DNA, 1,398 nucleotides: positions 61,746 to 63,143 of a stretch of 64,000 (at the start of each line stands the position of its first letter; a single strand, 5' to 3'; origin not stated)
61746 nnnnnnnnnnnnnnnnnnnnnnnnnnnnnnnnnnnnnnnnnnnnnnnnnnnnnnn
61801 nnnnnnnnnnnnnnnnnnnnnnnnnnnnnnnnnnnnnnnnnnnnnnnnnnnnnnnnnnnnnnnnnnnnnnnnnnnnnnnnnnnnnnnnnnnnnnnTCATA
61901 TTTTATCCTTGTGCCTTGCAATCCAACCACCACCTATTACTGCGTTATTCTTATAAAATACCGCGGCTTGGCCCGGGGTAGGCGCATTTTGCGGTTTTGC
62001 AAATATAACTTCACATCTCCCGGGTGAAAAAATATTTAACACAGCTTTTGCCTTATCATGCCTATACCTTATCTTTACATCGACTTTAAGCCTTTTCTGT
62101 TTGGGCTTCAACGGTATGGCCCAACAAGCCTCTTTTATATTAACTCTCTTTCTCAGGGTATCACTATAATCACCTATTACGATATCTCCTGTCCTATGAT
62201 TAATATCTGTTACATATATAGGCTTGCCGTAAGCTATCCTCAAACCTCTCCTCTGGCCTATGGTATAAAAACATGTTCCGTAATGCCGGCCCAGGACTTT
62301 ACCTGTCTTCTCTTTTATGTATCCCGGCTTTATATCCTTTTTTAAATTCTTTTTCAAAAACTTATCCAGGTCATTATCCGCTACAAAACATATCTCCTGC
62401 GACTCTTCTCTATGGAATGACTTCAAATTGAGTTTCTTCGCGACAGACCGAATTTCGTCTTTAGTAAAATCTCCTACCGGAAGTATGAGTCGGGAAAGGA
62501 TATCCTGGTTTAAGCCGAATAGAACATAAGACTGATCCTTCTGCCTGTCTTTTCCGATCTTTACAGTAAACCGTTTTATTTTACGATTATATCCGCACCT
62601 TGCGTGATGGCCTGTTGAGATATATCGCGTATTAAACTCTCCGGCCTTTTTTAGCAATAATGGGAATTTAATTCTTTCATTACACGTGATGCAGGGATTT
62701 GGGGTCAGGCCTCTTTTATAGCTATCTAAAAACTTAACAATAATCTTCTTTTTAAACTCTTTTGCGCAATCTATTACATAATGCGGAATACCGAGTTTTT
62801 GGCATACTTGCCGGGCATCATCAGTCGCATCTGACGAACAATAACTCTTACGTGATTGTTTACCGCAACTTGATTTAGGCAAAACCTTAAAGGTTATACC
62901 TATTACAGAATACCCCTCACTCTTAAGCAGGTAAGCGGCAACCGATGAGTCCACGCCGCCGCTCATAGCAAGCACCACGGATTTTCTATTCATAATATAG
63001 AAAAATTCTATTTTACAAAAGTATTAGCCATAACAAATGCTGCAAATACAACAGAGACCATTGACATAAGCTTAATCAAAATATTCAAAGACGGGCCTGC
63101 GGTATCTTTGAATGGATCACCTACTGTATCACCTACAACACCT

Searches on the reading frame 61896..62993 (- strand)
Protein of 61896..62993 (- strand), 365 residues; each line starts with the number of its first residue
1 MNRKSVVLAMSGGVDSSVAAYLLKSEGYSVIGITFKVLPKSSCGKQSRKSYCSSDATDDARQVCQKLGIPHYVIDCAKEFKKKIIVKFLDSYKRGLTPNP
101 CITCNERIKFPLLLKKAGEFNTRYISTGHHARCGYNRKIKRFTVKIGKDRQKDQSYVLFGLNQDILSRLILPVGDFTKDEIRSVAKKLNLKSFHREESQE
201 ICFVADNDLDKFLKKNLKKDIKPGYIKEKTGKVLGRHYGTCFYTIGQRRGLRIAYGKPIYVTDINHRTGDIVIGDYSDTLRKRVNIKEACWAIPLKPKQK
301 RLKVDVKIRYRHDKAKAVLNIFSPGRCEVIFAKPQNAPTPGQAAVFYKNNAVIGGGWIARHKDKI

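Call 62: find_encoding_contigs(protein=window:61896-62993:-, flank=10000, max_places=4)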
Protein window:61896-62993:- (365 aa): 1 contig read that carries it; 1 place shown.
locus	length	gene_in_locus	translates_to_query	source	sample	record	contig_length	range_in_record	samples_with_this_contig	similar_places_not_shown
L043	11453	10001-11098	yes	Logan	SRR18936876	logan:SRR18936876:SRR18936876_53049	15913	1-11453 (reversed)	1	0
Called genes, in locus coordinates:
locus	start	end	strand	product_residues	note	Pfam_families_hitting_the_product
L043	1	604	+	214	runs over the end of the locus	PF12225:DUF5981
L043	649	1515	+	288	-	PF02219:MTHFR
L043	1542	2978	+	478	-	PF00672:HAMP, PF01590:GAF (weak), PF13185:GAF_2, PF13492:GAF_3, PF13487:HD_5, PF01966:HD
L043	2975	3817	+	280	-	PF02548:Pantoate_transf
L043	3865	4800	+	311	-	PF01210:NAD_Gly3P_dh_N (faint), PF02558:ApbA, PF03807:F420_oxidored (faint), PF08546:ApbA_C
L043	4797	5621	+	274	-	PF00809:Pterin_bind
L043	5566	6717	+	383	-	PF01656:CbiA, PF13500:AAA_26, PF07085:DRTGG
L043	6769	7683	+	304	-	PF02424:ApbE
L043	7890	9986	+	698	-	PF03030:H_PPase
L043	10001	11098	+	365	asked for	PF00764:Arginosuc_synth (faint), PF02540:NAD_synthase (faint), PF03054:tRNA_Me_trans, PF06508:QueC (faint), PF20259:tRNA_Me_trans_M, PF20258:tRNA_Me_trans_C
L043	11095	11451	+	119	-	?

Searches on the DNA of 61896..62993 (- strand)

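Call 63: search_with_rna_model(model_id=R1, sources=[L042, L043, L040, L041], max_evalue=0.1)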
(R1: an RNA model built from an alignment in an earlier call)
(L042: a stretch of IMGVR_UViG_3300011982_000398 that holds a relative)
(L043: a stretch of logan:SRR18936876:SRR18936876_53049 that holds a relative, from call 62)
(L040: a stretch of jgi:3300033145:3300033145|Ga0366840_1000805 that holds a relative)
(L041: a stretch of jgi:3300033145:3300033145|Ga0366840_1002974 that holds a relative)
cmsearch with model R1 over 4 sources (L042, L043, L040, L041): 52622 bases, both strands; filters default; matches with E-value up to 0.1: 2.
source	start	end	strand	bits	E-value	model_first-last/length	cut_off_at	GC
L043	7695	7819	-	102.9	9e-27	1-126/126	no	0.41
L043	7700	7824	+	64.1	1.7e-15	1-126/126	no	0.41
